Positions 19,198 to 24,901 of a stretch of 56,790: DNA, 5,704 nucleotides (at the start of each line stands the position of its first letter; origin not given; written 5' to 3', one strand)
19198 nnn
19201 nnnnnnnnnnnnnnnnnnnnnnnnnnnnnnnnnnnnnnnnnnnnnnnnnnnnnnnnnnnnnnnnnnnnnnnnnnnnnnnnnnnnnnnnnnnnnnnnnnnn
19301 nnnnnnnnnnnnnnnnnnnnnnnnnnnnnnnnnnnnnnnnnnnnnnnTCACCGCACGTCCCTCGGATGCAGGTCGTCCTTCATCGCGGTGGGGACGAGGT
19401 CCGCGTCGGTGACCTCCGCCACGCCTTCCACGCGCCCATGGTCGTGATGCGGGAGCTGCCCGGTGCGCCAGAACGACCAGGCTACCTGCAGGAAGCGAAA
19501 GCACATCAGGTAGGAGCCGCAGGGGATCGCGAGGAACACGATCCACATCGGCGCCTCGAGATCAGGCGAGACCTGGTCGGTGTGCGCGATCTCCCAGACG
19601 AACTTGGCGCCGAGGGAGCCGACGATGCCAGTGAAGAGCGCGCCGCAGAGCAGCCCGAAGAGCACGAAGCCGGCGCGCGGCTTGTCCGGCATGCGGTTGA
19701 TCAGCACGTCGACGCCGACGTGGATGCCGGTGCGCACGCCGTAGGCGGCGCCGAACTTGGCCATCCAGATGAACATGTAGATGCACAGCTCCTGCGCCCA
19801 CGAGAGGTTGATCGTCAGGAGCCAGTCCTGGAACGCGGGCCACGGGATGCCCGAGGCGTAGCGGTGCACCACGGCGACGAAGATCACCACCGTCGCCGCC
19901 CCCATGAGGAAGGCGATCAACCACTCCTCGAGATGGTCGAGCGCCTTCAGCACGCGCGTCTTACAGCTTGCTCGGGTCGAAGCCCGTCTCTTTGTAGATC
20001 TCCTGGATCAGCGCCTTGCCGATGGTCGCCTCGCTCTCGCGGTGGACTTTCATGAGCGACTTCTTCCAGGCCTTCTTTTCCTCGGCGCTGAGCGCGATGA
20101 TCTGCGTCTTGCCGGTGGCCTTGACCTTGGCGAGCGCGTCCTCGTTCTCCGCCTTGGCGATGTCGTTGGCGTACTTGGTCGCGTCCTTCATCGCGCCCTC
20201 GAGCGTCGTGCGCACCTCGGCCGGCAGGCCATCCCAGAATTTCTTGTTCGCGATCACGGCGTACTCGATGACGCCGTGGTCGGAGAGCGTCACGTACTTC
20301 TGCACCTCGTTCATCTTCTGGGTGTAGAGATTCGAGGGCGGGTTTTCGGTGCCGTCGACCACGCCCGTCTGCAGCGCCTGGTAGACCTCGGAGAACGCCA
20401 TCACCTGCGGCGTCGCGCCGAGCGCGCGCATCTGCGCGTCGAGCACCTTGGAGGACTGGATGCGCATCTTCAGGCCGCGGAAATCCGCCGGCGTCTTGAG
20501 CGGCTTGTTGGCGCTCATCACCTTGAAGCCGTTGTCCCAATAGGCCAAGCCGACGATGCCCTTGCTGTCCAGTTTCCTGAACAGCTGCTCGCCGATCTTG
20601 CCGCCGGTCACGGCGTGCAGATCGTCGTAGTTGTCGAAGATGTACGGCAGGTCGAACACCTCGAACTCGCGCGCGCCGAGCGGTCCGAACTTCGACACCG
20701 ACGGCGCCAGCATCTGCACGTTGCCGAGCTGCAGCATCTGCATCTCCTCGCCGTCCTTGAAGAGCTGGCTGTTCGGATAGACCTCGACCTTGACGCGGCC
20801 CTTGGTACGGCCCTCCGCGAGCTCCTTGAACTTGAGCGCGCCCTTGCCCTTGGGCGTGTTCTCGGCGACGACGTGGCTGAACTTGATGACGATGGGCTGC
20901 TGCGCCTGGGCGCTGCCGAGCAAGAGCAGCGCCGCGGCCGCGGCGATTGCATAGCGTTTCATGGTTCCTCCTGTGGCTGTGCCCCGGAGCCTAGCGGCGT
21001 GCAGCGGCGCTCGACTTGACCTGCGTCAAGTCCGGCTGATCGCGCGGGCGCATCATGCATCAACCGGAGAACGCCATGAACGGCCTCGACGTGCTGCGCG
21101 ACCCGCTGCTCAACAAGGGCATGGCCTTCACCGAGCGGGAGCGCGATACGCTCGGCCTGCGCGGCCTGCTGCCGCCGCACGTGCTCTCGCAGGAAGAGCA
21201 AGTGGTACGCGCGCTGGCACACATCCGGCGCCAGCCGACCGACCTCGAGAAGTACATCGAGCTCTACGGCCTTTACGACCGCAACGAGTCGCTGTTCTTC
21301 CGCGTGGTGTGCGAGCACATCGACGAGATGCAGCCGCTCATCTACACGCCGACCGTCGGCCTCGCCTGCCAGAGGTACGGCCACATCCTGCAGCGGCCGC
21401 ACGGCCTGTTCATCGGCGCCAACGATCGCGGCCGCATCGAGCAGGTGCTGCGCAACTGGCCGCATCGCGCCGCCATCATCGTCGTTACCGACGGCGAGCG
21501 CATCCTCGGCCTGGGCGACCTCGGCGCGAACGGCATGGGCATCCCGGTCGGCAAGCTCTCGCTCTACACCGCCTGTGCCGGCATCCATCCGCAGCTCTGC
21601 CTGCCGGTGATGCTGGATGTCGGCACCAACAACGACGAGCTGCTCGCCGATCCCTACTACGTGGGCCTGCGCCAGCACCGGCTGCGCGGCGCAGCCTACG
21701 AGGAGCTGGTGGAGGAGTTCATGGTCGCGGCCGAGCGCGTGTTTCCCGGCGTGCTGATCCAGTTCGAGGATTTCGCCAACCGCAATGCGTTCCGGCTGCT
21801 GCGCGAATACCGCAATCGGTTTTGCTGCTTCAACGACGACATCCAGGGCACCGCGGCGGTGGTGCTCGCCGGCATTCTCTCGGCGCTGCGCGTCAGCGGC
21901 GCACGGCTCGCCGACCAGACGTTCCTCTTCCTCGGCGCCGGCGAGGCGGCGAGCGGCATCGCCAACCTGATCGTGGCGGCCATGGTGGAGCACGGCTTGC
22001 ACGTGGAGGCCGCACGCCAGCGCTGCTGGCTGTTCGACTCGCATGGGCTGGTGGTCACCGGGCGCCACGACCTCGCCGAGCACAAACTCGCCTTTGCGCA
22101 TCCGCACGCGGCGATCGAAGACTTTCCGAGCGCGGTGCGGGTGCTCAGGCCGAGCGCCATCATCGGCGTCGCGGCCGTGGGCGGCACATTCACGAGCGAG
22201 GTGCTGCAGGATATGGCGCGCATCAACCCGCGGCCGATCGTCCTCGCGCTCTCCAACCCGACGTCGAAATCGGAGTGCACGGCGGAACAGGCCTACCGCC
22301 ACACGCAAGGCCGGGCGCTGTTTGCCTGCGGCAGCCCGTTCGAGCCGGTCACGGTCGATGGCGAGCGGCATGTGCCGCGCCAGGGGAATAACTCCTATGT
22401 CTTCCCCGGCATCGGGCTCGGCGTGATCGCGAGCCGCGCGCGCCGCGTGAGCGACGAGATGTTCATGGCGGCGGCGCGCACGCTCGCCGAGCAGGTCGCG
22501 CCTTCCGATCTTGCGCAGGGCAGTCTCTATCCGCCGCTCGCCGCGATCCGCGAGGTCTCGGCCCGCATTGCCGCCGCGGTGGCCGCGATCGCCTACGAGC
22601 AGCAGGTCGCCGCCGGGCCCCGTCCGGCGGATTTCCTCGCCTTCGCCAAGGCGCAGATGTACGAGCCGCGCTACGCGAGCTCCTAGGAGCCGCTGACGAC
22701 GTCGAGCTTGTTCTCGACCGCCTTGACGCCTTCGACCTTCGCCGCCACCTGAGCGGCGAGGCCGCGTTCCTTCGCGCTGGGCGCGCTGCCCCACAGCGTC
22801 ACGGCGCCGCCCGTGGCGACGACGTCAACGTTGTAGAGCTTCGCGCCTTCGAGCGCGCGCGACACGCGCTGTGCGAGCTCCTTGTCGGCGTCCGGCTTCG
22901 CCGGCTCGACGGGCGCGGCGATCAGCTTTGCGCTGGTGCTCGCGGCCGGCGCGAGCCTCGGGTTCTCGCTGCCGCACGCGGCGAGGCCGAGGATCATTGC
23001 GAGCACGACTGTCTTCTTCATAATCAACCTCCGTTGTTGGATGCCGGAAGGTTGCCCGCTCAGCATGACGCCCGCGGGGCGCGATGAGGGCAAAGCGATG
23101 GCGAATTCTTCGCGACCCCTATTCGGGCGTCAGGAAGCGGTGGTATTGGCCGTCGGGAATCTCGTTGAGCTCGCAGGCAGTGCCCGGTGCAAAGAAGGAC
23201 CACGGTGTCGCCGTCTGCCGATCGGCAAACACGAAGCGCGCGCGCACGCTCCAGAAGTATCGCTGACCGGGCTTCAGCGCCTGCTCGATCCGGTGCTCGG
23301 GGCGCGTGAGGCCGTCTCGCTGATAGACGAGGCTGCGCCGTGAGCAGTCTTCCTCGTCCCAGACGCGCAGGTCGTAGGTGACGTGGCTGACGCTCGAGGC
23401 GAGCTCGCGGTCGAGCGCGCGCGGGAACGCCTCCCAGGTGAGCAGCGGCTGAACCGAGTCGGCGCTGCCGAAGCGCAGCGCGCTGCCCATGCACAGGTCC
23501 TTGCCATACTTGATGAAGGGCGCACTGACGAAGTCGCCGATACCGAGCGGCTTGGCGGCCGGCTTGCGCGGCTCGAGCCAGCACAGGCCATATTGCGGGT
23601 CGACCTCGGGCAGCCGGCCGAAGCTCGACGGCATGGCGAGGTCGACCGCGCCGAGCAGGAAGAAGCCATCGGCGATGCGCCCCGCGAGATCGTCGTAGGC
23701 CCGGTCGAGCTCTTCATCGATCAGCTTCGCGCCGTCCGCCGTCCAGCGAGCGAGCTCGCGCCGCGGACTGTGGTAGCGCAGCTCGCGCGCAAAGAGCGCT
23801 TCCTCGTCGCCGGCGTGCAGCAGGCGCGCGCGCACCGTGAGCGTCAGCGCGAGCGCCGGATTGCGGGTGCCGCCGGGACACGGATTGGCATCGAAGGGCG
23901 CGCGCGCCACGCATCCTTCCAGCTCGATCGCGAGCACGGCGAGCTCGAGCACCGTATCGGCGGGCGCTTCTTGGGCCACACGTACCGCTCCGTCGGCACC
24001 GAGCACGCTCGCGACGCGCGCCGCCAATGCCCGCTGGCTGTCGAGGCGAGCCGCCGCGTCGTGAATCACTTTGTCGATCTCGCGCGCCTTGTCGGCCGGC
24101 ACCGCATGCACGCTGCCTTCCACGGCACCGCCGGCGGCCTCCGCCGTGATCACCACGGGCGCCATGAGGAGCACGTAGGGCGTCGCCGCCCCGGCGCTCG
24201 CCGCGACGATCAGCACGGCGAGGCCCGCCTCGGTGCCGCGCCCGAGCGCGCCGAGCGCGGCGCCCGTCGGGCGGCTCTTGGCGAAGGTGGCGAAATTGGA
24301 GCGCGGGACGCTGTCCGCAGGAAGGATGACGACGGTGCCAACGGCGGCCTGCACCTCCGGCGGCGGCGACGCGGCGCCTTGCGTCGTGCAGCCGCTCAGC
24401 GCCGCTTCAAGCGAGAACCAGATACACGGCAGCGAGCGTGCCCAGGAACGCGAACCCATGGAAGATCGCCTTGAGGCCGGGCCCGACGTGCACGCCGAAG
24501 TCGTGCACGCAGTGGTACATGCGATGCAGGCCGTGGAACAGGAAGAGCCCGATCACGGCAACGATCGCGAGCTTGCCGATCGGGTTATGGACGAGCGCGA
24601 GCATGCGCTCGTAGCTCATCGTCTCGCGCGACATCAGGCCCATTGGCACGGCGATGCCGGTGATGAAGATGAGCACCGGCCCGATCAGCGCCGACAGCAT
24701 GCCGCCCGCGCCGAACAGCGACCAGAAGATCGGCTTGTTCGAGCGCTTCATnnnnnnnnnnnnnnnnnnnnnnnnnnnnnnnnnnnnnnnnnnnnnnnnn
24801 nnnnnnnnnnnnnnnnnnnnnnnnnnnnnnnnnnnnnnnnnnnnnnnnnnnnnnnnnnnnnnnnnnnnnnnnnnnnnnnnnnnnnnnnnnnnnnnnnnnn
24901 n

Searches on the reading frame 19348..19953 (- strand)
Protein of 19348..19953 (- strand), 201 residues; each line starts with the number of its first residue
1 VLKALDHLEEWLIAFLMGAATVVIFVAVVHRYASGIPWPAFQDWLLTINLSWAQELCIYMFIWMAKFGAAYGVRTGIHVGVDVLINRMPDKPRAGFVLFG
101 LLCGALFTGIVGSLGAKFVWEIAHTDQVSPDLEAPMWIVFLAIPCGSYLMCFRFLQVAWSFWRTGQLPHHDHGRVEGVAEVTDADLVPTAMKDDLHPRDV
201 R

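Call 30: search_protein_families(library=pfam, proteins=[window:19348-19953:-], max_evalue=0.00001)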
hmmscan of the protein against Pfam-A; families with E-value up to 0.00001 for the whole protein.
window:19348-19953:- (201 aa): 1 family
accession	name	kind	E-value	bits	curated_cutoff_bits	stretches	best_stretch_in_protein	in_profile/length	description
PF04290.18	DctQ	-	1e-24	87.3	28.3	1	22-163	3-131/132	Tripartite ATP-independent periplasmic transporters, DctQ component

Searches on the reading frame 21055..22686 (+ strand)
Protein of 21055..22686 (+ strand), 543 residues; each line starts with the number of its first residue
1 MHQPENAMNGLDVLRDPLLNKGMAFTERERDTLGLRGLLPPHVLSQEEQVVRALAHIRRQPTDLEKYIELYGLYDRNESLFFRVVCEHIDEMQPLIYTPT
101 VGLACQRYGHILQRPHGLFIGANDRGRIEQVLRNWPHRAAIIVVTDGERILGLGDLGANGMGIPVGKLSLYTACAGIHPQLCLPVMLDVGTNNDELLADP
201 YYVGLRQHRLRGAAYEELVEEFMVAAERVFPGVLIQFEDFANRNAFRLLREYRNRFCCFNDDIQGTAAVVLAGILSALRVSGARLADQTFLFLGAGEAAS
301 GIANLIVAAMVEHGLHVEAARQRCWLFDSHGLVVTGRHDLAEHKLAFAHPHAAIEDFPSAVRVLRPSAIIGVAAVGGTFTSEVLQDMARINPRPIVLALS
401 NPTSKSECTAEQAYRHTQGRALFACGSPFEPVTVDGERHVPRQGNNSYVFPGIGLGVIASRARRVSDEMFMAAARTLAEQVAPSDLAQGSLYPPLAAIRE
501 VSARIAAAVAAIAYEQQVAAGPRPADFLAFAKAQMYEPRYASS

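Call 30: search_protein_families(library=pfam, proteins=[window:21055-22686:+], max_evalue=0.00001)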
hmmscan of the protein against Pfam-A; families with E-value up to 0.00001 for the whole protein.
window:21055-22686:+ (543 aa): 2 families
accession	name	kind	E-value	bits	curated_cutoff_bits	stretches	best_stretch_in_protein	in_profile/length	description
PF03949.21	Malic_M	-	1.3e-95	320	23.5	1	263-513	1-257/258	Malic enzyme, NAD binding domain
PF00390.24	malic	-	1.8e-71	240.1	23.1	1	75-253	2-182/182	Malic enzyme, N-terminal domain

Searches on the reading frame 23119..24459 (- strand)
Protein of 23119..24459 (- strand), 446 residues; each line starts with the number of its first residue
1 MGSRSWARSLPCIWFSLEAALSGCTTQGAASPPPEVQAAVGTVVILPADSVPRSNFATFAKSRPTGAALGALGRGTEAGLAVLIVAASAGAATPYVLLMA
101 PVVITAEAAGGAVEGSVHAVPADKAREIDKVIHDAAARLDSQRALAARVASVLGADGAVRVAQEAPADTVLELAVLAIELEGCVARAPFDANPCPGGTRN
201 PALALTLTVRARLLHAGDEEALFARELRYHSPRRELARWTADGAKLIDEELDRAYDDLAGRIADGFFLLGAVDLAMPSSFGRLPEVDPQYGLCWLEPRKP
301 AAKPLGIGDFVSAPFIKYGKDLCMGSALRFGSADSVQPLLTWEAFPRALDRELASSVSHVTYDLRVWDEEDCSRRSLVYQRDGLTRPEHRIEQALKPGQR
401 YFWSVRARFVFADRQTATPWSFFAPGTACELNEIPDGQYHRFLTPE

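Call 6: search_protein_families(library=pfam, proteins=[window:23119-24459:-], max_evalue=0.01)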
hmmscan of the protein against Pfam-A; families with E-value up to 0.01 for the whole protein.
window:23119-24459:- (446 aa): 0 families

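Call 8: search_protein_families(library=ncbifam, proteins=[window:23119-24459:-], max_evalue=0.001)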
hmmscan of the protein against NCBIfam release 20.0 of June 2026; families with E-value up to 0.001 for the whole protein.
window:23119-24459:- (446 aa): 0 families

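Call 77: find_homologous_proteins(query=window:23119-24459:-, max_evalue=0.001)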
Query window:23119-24459:- (446 aa): 27 proteins with E <= 0.001 among 8000 candidates.
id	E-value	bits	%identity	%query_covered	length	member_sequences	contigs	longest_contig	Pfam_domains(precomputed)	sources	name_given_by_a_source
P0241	2.0e-277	939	94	100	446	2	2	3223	-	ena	-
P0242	3.5e-255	865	86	100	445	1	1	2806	-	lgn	-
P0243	1.5e-189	649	71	93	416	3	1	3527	-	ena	-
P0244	7.7e-149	515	58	96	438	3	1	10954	-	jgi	-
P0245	2.7e-147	510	58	95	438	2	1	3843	-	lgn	-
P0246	7.4e-146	505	57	95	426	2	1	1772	-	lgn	-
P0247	8.7e-146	505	54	95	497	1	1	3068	-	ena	-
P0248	2.7e-145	503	57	95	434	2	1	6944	-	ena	-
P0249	6.0e-145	502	56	95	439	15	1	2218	-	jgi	-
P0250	6.2e-144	499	57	95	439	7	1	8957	-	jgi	jgi:hypothetical protein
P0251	1.9e-143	497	57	95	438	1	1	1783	-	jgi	jgi:hypothetical protein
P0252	6.4e-142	492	58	90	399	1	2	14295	-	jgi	jgi:hypothetical protein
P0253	1.4e-140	488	57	90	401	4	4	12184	-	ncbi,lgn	ncbi:MAG TPA: hypothetical protein VGF58_00060 [Burkholderiales bacterium]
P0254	4.1e-140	486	58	90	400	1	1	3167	-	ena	-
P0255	3.1e-139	483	54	93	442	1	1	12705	-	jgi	jgi:hypothetical protein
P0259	4.6e-135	469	57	90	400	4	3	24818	-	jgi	jgi:hypothetical protein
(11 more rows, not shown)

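Call 78: find_encoding_contigs(protein=P0259, flank=8000, max_places=1)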
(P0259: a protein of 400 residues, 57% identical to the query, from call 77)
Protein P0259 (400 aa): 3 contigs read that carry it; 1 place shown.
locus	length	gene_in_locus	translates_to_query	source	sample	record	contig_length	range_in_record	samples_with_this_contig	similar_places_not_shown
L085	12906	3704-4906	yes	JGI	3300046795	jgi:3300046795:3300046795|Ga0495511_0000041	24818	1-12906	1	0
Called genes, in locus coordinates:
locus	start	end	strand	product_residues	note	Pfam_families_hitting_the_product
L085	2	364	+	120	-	?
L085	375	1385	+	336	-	PF14522:Cytochrome_C7 (faint), PF22113:Mtrc-MtrF_II-IV_dom (faint), PF22678:Cytochrom_c_NrfB-like, PF14537:Cytochrom_c3_2 (weak), PF09699:Paired_CXXCH_1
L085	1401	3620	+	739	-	PF11854:MtrB_PioB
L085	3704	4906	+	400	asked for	-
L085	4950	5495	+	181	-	PF01814:Hemerythrin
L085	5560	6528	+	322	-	PF03401:TctC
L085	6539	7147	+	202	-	PF00005:ABC_tran, PF13304:AAA_21 (faint)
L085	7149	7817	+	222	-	PF03379:CcmB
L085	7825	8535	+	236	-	PF01578:Cytochrom_C_asm, PF27518:CcmC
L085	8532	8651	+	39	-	PF04995:CcmD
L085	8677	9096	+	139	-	PF03100:CcmE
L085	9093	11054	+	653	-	PF01578:Cytochrom_C_asm, PF16327:CcmF_C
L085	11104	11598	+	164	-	PF08534:Redoxin, PF00578:AhpC-TSA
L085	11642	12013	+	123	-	PF03918:CcmH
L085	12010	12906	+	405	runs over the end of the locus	PF23914:TPR_CcmH_CycH, PF13431:TPR_17 (faint), PF23892:Ig_CycH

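Call 79: find_encoding_contigs(protein=P0244, flank=8000, max_places=1)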
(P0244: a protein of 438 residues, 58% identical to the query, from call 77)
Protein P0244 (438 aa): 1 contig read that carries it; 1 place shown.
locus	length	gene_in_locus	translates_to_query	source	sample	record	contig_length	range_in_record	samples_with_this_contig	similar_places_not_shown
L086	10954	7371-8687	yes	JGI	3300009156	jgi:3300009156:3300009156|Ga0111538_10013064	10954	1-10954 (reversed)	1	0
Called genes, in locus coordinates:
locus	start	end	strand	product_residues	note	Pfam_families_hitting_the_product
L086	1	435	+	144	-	PF24857:THR4_C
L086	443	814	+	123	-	PF09996:DUF2237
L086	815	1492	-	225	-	PF00027:cNMP_binding, PF13545:HTH_Crp_2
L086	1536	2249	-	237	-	PF00027:cNMP_binding, PF13545:HTH_Crp_2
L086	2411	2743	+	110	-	PF00034:Cytochrom_C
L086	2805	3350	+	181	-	PF03264:Cytochrom_NNT, PF02085:Cytochrom_CIII (faint), PF14537:Cytochrom_c3_2 (faint), PF22113:Mtrc-MtrF_II-IV_dom (faint)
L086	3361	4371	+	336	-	PF14522:Cytochrome_C7 (faint), PF22113:Mtrc-MtrF_II-IV_dom (faint), PF22678:Cytochrom_c_NrfB-like, PF09699:Paired_CXXCH_1 (weak), PF14537:Cytochrom_c3_2 (weak), PF09699:Paired_CXXCH_1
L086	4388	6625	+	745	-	PF11854:MtrB_PioB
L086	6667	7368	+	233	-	PF01209:Ubie_methyltran (weak), PF08241:Methyltransf_11, PF13649:Methyltransf_25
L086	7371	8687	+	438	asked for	-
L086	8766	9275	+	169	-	PF01814:Hemerythrin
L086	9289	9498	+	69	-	-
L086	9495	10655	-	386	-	PF03060:NMO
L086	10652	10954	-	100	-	?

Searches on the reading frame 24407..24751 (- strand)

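Call 6: search_protein_families(library=pfam, proteins=[window:24407-24751:-], max_evalue=0.01)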
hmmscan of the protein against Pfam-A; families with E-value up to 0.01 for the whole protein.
window:24407-24751:- (114 aa): 2 families
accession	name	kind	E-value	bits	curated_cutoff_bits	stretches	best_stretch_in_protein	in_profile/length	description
PF02313.22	Fumarate_red_D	-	1.6e-42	144.8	25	1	1-113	2-114/114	Fumarate reductase subunit D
PF01127.27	Sdh_cyt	-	0.0036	17.8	25.8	1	26-90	35-100/122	Succinate dehydrogenase/Fumarate reductase transmembrane subunit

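Call 8: search_protein_families(library=ncbifam, proteins=[window:24407-24751:-], max_evalue=0.001)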
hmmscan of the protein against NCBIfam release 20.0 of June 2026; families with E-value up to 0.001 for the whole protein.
window:24407-24751:- (114 aa): 1 family
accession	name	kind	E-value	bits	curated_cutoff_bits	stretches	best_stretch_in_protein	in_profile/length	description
NF003977.1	PRK05470.1-1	equivalog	1.6e-39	134.8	60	1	2-113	5-115/117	fumarate reductase subunit FrdD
